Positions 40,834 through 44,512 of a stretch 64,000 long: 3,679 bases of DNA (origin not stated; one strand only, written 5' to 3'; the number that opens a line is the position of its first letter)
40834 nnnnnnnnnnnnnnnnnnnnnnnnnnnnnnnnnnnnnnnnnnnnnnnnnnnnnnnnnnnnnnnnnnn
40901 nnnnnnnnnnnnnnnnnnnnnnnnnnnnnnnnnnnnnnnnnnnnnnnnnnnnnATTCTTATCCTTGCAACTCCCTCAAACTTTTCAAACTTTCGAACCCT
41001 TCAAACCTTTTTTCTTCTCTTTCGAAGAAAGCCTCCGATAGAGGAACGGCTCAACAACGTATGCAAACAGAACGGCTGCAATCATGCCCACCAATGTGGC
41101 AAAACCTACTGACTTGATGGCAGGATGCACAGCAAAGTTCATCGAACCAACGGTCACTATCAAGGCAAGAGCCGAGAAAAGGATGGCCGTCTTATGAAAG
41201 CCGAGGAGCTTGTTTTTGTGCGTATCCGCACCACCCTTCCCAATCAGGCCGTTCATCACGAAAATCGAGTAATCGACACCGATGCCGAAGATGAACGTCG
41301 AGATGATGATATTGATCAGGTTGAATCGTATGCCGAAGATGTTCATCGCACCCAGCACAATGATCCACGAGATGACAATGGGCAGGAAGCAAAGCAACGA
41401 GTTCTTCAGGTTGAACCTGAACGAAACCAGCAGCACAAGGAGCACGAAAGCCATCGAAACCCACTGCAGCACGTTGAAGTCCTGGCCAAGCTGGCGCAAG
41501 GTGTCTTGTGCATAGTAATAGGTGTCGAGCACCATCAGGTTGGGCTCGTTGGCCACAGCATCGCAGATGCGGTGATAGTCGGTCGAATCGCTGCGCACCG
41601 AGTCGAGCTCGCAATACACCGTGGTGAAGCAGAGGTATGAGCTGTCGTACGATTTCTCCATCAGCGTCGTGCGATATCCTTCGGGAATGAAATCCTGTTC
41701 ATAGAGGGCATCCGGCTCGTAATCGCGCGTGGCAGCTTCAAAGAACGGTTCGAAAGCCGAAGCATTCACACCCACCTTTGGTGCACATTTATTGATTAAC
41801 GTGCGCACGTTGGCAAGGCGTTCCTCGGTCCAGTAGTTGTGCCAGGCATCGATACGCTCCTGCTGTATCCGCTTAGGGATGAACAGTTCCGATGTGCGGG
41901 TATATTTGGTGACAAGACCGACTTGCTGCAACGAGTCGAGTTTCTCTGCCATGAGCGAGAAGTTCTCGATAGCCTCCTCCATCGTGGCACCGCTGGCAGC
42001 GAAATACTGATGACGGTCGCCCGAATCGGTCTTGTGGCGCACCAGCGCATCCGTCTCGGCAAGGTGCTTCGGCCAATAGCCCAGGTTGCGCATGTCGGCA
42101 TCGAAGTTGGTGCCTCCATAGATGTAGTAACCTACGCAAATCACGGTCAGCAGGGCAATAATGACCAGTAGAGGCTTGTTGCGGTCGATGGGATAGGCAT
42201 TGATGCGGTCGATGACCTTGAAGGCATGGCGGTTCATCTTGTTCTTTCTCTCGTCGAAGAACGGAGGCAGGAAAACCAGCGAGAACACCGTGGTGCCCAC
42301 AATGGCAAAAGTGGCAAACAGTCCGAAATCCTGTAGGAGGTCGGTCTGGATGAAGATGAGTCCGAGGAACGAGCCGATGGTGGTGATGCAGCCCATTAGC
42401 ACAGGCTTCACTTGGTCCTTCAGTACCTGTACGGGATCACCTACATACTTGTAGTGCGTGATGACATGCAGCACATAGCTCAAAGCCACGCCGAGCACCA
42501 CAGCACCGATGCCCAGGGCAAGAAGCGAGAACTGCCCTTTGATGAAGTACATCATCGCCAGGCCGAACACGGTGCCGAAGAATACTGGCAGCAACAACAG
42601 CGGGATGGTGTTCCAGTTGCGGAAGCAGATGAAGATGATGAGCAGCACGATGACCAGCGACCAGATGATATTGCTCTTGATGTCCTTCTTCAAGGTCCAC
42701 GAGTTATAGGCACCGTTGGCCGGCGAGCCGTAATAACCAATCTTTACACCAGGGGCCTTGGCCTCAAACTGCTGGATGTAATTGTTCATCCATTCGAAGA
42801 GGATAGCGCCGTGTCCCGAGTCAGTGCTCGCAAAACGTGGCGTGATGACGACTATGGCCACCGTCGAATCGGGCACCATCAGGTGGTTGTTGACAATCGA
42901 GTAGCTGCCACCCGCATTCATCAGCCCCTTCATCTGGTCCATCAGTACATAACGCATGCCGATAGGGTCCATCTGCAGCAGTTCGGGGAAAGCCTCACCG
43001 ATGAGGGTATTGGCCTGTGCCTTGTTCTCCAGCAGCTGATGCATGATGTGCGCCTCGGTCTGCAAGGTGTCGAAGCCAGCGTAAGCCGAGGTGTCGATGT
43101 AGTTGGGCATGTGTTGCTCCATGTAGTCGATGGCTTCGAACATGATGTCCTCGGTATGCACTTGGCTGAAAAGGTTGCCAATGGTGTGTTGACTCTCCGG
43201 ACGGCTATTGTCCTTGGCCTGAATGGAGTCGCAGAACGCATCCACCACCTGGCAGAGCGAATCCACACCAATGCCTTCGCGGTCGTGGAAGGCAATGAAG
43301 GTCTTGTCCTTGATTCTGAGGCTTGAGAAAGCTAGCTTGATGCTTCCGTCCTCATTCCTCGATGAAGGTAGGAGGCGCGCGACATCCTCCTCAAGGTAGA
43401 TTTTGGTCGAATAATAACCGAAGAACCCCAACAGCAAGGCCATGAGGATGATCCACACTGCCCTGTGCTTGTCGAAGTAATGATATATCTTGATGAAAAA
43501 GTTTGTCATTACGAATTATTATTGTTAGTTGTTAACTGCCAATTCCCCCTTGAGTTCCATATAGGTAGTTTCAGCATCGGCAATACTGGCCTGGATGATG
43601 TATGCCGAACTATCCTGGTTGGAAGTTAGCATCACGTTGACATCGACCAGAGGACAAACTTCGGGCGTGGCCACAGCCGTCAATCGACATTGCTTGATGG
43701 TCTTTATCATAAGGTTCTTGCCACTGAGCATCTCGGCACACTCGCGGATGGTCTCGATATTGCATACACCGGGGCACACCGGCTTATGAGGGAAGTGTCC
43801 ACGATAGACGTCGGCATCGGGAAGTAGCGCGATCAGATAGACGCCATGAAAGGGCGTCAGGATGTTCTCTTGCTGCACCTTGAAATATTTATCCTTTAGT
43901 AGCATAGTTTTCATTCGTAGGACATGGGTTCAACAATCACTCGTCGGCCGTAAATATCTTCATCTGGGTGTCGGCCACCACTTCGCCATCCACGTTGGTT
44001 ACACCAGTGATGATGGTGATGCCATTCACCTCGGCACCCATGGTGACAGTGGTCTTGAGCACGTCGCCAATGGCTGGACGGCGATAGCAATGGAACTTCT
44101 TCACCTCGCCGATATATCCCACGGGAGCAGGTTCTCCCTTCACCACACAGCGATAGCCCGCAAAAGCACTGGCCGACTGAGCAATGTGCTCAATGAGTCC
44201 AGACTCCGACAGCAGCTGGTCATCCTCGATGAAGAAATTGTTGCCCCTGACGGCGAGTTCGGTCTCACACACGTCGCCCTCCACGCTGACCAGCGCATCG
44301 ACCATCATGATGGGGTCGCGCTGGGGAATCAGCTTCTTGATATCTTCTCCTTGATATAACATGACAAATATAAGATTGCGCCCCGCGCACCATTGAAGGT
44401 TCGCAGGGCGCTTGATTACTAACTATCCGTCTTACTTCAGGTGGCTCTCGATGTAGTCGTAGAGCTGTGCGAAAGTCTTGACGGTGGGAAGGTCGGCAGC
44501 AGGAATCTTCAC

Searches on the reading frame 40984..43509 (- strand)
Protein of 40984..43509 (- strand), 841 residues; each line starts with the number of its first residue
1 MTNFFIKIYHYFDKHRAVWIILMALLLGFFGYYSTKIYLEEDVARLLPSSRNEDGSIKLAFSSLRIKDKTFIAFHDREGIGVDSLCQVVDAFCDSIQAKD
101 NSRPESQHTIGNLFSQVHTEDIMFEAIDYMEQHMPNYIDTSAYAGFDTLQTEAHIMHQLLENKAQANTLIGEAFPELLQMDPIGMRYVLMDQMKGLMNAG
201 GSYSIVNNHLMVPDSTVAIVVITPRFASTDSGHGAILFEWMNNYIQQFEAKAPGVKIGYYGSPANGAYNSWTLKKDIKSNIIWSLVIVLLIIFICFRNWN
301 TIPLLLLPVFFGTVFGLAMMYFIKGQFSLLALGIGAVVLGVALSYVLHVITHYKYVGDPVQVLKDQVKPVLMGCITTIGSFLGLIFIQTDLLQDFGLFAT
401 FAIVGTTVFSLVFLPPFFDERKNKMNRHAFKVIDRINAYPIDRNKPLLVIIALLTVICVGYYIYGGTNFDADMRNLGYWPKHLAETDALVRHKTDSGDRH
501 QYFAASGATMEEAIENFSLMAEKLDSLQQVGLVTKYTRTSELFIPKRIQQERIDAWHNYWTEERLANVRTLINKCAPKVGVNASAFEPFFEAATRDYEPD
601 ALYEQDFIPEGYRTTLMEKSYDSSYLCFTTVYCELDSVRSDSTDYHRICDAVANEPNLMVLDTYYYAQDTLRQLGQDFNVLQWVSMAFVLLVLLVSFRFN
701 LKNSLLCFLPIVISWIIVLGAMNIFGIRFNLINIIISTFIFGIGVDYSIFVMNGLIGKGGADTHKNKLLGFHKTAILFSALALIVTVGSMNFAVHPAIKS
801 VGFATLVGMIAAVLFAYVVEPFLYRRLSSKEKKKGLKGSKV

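Call 10: search_protein_families(library=pfam, proteins=[window:40984-43509:-], max_evalue=0.01)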
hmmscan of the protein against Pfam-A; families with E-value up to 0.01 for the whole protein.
window:40984-43509:- (841 aa): 2 families
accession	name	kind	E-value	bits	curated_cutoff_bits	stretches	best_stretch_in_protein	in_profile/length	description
PF03176.21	MMPL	-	1.2e-13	51.2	20.5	2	667-828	134-303/333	MMPL family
PF13398.12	Peptidase_M50B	-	0.0024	18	26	1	258-351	74-164/201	Peptidase M50B-like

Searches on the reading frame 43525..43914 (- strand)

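Call 10: search_protein_families(library=pfam, proteins=[window:43525-43914:-], max_evalue=0.01)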
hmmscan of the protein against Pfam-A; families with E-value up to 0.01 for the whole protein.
window:43525-43914:- (129 aa): 2 families
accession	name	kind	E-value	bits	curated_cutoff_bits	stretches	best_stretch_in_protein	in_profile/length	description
PF07977.19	FabA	-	4.9e-05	23.4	23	1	32-77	35-80/138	FabA-like domain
PF22818.2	ApeI-like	-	0.00062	20.4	28.5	1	28-73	20-65/119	ApeI dehydratase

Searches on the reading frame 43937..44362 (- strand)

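Call 10: search_protein_families(library=pfam, proteins=[window:43937-44362:-], max_evalue=0.01)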
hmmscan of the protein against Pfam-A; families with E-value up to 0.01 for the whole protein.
window:43937-44362:- (141 aa): 1 family
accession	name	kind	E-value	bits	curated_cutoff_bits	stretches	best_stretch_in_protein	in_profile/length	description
PF11230.13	YjjI-like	-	0.0073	15.1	23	1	63-122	364-424/485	Glycyl radical enzyme YjjI-like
